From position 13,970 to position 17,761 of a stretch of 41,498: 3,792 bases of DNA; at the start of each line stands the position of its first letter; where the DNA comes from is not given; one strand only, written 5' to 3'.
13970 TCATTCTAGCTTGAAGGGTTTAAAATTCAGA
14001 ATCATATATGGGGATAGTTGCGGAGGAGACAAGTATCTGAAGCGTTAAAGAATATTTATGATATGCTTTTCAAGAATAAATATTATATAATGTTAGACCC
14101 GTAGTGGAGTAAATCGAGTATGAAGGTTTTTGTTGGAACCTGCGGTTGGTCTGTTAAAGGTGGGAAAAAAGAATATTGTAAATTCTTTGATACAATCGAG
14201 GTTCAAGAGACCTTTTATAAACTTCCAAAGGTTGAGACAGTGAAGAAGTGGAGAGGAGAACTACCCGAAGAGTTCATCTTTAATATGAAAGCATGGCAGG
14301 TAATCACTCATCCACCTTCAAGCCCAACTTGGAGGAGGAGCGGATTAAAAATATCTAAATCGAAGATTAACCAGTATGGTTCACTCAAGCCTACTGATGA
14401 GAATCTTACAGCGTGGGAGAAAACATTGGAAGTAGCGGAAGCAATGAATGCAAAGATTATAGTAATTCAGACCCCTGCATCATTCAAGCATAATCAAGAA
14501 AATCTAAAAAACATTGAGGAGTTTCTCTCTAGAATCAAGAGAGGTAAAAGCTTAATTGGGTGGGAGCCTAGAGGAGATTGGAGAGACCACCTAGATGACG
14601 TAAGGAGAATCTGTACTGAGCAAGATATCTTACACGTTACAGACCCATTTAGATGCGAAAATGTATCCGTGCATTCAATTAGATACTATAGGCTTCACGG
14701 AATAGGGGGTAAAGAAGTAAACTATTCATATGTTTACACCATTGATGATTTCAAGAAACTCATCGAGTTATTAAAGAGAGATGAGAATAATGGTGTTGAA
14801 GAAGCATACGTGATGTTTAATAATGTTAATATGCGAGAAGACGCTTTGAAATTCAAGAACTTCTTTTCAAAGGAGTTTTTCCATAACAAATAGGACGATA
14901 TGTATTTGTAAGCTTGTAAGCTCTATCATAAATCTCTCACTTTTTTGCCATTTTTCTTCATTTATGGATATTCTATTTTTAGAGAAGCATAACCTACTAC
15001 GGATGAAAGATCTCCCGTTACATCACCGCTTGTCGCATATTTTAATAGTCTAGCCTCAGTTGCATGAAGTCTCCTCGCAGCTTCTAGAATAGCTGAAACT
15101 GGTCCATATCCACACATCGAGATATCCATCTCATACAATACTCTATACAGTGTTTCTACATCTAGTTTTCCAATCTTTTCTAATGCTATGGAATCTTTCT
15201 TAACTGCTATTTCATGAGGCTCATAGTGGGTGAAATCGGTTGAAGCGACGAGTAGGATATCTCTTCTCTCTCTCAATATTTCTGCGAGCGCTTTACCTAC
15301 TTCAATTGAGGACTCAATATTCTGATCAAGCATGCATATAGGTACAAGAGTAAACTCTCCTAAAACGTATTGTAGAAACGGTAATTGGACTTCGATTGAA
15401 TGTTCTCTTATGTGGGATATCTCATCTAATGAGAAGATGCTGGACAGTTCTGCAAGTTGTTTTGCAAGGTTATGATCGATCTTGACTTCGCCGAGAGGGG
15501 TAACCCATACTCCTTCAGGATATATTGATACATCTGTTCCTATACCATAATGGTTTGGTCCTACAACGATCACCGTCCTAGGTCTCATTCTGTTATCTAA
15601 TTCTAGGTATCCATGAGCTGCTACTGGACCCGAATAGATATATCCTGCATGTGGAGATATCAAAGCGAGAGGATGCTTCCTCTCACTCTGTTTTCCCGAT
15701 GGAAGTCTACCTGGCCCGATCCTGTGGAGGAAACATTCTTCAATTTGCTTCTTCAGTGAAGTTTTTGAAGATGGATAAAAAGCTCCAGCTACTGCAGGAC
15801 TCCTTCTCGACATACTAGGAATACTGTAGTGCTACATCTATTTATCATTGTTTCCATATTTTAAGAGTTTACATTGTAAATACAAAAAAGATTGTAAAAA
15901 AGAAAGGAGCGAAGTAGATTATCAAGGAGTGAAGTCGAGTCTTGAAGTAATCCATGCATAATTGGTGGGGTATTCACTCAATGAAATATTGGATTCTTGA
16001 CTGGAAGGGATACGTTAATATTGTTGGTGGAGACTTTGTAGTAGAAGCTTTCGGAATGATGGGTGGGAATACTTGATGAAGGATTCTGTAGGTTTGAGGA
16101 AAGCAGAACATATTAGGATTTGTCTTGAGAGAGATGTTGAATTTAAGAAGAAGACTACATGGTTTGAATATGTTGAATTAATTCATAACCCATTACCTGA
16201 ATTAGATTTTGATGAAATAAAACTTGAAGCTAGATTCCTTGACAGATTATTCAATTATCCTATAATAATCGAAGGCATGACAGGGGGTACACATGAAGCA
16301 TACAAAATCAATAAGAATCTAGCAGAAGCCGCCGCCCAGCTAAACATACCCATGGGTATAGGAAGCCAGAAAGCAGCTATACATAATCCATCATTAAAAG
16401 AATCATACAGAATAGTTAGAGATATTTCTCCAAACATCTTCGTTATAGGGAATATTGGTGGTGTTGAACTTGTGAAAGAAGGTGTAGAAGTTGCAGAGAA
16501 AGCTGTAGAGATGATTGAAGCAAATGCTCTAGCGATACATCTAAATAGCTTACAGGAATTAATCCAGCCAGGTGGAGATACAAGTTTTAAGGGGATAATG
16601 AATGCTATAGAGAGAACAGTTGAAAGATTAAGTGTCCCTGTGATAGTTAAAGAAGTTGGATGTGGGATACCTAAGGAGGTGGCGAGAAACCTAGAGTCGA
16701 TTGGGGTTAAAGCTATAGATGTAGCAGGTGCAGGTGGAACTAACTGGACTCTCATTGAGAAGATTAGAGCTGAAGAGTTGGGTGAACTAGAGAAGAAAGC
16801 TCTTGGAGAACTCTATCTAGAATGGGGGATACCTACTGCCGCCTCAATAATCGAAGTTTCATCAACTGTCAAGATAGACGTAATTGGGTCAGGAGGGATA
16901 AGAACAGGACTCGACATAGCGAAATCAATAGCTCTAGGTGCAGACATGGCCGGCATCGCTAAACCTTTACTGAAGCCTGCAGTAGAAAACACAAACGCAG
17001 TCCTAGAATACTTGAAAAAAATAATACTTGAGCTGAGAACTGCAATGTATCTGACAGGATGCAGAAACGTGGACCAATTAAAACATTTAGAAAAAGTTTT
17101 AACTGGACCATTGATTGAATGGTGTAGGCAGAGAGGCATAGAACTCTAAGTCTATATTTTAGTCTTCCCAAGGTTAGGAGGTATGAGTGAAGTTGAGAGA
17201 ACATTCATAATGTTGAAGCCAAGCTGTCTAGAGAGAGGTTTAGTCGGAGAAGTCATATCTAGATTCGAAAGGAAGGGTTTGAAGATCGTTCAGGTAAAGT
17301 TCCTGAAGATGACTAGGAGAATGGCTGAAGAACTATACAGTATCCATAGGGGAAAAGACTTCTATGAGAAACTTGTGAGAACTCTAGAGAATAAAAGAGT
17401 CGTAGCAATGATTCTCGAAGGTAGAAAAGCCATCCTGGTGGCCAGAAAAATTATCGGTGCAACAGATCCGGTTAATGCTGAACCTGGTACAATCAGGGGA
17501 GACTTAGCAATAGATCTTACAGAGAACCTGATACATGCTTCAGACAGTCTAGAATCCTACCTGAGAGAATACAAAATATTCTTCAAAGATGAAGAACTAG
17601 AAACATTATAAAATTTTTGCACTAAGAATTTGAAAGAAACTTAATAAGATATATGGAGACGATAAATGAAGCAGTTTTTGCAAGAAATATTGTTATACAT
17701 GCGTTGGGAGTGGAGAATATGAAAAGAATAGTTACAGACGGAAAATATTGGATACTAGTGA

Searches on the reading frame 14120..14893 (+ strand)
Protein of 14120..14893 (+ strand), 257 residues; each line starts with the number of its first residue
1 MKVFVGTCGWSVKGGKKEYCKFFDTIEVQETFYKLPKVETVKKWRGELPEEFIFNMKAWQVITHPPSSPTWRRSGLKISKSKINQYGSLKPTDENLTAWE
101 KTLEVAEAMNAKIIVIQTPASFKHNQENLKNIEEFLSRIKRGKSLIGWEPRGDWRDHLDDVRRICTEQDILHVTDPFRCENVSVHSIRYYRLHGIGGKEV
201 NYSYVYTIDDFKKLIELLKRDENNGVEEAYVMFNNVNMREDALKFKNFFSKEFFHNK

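Call 17: search_protein_families(library=pfam, proteins=[window:14120-14893:+], max_evalue=0.001)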
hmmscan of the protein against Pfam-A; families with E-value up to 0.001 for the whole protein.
window:14120-14893:+ (257 aa): 1 family
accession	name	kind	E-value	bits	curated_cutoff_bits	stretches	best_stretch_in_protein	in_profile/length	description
PF01904.24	DUF72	-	8.2e-34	118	25.3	1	17-238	12-204/217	Protein of unknown function DUF72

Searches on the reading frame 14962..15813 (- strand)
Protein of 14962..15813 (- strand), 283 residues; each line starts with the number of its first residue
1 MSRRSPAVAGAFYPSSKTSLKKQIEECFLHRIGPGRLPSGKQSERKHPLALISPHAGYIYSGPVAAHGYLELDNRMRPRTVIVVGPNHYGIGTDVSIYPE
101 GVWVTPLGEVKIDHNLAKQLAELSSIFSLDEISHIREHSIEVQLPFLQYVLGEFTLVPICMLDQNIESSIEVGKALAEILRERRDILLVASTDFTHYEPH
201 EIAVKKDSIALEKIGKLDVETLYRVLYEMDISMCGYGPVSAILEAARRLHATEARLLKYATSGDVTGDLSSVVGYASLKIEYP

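Call 17: search_protein_families(library=pfam, proteins=[window:14962-15813:-], max_evalue=0.001)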
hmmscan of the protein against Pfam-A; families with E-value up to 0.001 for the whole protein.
window:14962-15813:- (283 aa): 1 family
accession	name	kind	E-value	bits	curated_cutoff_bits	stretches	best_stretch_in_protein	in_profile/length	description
PF01875.22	Memo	-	1.1e-87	294.1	27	1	6-278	2-268/269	Memo-like protein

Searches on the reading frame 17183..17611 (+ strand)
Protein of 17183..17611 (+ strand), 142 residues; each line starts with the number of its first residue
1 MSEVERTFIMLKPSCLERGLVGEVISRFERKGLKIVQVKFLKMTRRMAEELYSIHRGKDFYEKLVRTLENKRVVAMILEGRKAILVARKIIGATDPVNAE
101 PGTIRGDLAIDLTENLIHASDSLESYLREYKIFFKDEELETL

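Call 17: search_protein_families(library=pfam, proteins=[window:17183-17611:+], max_evalue=0.001)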
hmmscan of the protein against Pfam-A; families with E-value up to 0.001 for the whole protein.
window:17183-17611:+ (142 aa): 1 family
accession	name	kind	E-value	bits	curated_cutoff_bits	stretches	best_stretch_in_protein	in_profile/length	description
PF00334.24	NDK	-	3.8e-49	166.5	27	1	5-138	1-134/135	Nucleoside diphosphate kinase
